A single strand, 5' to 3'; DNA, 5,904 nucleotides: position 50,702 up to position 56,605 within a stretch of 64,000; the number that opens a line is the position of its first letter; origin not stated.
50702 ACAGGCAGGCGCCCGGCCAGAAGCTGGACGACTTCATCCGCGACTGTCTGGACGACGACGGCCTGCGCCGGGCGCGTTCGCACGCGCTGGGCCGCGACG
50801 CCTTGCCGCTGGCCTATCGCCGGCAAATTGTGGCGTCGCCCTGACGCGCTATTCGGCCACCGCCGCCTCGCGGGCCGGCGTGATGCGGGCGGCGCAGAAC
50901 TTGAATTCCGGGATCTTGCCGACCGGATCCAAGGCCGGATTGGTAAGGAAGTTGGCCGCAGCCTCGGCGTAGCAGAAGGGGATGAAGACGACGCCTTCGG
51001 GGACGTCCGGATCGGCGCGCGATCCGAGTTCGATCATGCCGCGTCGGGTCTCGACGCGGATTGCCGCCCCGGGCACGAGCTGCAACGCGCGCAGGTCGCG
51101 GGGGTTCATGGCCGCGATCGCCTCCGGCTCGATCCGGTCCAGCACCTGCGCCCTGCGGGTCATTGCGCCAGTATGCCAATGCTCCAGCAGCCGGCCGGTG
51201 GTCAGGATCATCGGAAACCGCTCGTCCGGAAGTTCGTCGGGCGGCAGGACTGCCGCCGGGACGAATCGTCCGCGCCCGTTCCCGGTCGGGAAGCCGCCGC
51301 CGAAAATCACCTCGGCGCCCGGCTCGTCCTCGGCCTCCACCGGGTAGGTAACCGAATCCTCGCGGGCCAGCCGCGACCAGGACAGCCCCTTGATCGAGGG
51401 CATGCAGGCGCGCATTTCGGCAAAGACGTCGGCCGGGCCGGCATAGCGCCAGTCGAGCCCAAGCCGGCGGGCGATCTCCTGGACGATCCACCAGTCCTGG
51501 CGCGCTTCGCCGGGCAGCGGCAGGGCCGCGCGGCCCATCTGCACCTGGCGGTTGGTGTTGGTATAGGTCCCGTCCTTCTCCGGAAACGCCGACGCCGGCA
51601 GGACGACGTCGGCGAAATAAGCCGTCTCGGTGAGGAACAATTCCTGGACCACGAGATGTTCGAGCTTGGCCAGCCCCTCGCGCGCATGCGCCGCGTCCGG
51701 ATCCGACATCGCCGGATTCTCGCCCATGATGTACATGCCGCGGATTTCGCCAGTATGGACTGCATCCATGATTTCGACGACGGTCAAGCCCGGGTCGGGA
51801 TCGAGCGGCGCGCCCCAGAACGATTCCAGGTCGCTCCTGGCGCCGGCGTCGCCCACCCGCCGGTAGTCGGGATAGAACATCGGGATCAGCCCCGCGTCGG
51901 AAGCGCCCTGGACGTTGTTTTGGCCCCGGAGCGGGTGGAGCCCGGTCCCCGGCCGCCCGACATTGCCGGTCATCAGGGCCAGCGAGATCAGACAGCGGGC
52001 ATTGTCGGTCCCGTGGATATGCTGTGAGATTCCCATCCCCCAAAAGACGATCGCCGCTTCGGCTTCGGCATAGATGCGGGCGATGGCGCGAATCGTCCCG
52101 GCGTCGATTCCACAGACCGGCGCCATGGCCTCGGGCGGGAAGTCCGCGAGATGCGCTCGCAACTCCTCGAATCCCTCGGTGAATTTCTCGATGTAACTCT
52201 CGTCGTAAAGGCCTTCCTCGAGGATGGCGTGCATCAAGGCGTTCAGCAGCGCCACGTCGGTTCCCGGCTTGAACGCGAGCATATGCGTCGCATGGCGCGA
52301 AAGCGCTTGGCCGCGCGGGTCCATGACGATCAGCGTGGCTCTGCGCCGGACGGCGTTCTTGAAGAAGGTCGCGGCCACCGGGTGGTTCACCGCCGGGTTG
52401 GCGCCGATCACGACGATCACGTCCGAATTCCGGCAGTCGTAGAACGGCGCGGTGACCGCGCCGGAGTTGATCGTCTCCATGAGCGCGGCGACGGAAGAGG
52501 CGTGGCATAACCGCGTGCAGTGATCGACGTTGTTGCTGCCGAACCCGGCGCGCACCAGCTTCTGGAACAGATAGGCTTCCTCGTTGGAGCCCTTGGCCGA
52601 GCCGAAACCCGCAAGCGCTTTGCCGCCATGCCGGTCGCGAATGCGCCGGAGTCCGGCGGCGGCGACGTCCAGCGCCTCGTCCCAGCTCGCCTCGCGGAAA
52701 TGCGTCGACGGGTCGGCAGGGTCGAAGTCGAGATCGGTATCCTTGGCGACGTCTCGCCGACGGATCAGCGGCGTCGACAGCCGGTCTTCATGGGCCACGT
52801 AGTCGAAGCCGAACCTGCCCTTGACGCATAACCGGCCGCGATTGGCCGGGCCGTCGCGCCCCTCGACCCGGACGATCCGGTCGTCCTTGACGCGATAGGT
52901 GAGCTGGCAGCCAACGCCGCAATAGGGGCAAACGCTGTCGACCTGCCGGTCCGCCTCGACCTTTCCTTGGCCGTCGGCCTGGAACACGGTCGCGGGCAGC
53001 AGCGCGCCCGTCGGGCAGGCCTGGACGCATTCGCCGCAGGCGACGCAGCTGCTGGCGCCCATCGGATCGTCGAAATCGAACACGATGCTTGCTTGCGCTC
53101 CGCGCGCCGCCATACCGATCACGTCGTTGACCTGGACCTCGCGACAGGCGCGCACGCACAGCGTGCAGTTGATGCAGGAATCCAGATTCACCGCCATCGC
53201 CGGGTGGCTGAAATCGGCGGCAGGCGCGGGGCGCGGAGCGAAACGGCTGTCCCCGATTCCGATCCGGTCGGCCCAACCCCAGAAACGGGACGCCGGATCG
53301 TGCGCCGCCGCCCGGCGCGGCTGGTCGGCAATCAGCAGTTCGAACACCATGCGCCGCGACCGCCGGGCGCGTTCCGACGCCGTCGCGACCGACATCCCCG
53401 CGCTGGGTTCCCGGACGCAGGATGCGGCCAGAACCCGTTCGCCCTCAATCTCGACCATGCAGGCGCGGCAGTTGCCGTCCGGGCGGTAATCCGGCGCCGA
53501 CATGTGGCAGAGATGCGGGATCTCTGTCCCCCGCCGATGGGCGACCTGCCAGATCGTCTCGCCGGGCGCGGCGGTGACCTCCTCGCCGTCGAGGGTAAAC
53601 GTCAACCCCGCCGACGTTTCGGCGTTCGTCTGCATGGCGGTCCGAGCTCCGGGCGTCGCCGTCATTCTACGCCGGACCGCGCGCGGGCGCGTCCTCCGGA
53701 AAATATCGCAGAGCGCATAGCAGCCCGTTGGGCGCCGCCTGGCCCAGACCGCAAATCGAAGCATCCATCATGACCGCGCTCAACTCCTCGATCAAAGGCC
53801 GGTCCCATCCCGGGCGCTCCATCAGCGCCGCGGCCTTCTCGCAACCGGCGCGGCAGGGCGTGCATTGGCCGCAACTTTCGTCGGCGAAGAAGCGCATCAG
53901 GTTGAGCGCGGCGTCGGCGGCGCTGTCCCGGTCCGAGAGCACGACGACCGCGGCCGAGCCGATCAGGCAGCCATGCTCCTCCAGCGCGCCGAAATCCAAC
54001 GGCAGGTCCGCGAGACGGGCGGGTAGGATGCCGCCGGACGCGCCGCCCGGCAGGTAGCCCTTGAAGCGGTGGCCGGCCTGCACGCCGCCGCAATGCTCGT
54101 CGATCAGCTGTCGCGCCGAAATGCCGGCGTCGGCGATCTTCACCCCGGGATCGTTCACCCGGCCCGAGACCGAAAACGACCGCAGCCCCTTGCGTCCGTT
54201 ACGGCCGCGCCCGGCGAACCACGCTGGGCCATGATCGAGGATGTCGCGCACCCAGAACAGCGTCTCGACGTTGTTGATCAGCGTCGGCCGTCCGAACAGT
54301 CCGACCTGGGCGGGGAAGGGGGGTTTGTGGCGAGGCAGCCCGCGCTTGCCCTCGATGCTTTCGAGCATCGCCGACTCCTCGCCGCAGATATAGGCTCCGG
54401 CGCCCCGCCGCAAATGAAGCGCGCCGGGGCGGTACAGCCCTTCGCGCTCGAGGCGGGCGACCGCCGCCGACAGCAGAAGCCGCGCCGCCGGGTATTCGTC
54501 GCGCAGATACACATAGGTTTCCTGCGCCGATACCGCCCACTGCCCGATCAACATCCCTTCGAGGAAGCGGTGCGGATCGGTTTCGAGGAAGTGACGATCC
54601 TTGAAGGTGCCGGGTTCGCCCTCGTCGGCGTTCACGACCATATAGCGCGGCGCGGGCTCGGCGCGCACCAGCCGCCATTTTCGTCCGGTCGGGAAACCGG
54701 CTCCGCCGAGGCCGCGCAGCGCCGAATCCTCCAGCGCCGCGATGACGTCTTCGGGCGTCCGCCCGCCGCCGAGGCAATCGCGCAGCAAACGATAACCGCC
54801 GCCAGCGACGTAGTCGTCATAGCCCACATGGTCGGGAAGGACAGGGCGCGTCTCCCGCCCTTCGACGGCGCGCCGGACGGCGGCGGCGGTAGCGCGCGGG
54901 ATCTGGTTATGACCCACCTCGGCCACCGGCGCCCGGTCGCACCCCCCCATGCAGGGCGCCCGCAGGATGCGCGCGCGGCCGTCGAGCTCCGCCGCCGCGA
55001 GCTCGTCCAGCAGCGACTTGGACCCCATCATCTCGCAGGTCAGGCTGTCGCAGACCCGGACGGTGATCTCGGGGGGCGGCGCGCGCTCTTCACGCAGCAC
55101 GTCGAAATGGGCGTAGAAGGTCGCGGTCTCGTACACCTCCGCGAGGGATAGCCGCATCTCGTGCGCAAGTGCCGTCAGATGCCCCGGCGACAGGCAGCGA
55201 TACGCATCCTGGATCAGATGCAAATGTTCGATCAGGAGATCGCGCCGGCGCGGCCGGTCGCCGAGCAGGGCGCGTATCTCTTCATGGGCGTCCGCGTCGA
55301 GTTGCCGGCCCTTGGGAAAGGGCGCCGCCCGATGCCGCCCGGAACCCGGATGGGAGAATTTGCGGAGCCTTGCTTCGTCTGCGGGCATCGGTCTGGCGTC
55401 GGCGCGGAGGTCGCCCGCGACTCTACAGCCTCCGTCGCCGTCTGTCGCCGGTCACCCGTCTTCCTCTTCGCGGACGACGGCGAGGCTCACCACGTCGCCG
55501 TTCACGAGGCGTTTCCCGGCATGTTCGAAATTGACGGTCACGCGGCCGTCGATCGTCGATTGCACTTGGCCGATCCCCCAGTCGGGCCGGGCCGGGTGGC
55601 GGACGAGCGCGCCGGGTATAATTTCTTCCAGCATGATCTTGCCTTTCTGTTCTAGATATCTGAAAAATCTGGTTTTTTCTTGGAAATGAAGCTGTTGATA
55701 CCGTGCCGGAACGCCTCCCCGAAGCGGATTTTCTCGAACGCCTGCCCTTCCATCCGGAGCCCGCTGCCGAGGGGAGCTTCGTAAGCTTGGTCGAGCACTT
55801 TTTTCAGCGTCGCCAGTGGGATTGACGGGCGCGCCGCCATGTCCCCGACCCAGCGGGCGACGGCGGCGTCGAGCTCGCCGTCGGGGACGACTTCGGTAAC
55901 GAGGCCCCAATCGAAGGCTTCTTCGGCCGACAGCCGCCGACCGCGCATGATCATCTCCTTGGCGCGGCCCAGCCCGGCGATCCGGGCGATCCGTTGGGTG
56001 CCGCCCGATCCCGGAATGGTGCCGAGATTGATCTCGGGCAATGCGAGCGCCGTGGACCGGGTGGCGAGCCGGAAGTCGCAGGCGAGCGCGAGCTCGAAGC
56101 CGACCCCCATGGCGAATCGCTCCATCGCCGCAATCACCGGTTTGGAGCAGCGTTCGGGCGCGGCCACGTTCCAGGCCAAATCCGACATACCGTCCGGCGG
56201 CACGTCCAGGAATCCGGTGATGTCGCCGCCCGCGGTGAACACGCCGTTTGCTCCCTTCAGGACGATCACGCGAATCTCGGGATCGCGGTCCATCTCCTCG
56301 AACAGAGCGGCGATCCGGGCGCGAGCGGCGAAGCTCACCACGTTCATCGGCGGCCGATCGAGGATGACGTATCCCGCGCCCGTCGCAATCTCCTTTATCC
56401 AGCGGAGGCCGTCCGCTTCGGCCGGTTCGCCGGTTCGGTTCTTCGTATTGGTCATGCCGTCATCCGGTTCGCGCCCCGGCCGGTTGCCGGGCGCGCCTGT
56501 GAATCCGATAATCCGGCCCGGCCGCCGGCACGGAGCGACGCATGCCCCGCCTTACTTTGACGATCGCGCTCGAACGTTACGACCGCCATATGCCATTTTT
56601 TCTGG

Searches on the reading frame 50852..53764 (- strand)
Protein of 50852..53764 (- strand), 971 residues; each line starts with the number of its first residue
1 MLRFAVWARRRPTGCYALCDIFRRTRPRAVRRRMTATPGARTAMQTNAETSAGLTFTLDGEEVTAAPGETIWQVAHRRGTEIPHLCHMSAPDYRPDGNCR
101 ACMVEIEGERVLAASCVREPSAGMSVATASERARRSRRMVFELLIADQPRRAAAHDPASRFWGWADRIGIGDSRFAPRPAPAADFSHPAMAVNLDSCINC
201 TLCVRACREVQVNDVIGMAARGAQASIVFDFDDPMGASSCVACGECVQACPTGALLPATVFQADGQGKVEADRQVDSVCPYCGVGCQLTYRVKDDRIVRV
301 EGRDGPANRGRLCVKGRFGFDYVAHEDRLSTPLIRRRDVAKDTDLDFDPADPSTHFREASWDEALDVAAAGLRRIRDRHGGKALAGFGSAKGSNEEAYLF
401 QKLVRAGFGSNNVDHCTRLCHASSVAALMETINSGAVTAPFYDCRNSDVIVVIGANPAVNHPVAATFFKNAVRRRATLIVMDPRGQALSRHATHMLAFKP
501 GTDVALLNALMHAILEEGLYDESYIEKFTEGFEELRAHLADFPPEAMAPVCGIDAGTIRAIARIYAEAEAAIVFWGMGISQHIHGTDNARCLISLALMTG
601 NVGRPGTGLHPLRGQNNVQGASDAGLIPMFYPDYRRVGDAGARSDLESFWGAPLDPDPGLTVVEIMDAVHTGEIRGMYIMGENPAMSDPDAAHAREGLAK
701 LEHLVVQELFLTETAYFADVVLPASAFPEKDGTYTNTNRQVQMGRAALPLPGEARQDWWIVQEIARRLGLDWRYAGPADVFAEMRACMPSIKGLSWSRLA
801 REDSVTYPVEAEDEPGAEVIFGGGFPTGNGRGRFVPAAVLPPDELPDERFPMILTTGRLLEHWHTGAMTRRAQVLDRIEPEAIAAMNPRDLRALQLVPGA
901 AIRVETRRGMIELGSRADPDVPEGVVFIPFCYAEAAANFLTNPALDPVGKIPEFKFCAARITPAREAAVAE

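Call 28: search_protein_families(library=pfam, proteins=[window:50852-53764:-], max_evalue=0.00001)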
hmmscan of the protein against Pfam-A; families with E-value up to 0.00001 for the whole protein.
window:50852-53764:- (971 aa): 11 families
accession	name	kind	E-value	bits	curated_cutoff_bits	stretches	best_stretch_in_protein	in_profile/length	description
PF00384.28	Molybdopterin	-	2.8e-78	263.9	24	1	328-766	1-352/353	Molybdopterin oxidoreductase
PF01568.27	Molydop_binding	-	7.2e-26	90.8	26.8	1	852-958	1-110/110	Molydopterin dinucleotide binding domain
PF13510.11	Fer2_4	-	2.3e-19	69.6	22.8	1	54-130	4-81/82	2Fe-2S iron-sulfur cluster binding domain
PF04879.21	Molybdop_Fe4S4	-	3.6e-19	68.9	22.7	1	274-324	3-54/55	Molybdopterin oxidoreductase Fe4S4 domain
PF12838.12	Fer4_7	-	1.1e-08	35.8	27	1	196-254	1-52/52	4Fe-4S dicluster domain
PF13183.11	Fer4_8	-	3.3e-07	31.2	27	1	194-253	2-67/68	4Fe-4S dicluster domain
PF22117.2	Fer4_Nqo3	-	7.3e-07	29.7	27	1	188-255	2-66/67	NADH-quinone oxidoreductase subunit 3, ferredoxin-like domain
PF13187.11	Fer4_9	-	1.2e-06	28.9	27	1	197-254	2-51/52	4Fe-4S dicluster domain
PF00111.32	Fer2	-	1.6e-06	28.4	21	1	57-113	2-53/77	2Fe-2S iron-sulfur cluster binding domain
PF13534.11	Fer4_17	-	3.4e-06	27.9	22.2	0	196-253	1-59/61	4Fe-4S dicluster domain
PF14697.11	Fer4_21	-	4.5e-06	27.1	35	1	192-252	3-53/59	4Fe-4S dicluster domain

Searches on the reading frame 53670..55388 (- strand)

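Call 28: search_protein_families(library=pfam, proteins=[window:53670-55388:-], max_evalue=0.00001)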
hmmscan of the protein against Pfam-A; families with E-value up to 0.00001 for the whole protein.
window:53670-55388:- (573 aa): 3 families
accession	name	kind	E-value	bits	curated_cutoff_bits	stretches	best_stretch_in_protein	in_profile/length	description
PF01512.22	Complex1_51K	-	9.7e-43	146.1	31.2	1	220-380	2-148/150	Nuo51 FMN-binding domain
PF01257.25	2Fe-2S_thioredx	-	7.4e-23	81.4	24.8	1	41-176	4-142/145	Thioredoxin-like [2Fe-2S] ferredoxin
PF10589.14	NADH_4Fe-4S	-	4.7e-20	71.7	23.5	1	492-567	1-82/85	NADH-ubiquinone oxidoreductase-F iron-sulfur binding region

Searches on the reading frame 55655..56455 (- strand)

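Call 28: search_protein_families(library=pfam, proteins=[window:55655-56455:-], max_evalue=0.00001)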
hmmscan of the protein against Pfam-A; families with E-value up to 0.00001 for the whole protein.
window:55655-56455:- (267 aa): 2 families
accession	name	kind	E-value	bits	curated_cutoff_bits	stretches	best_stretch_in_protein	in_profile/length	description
PF00378.25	ECH_1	-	2.9e-49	168.1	27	1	25-266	4-250/251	Enoyl-CoA hydratase/isomerase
PF16113.10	ECH_2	-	6e-24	85.6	27.2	1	28-204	2-186/335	Enoyl-CoA hydratase/isomerase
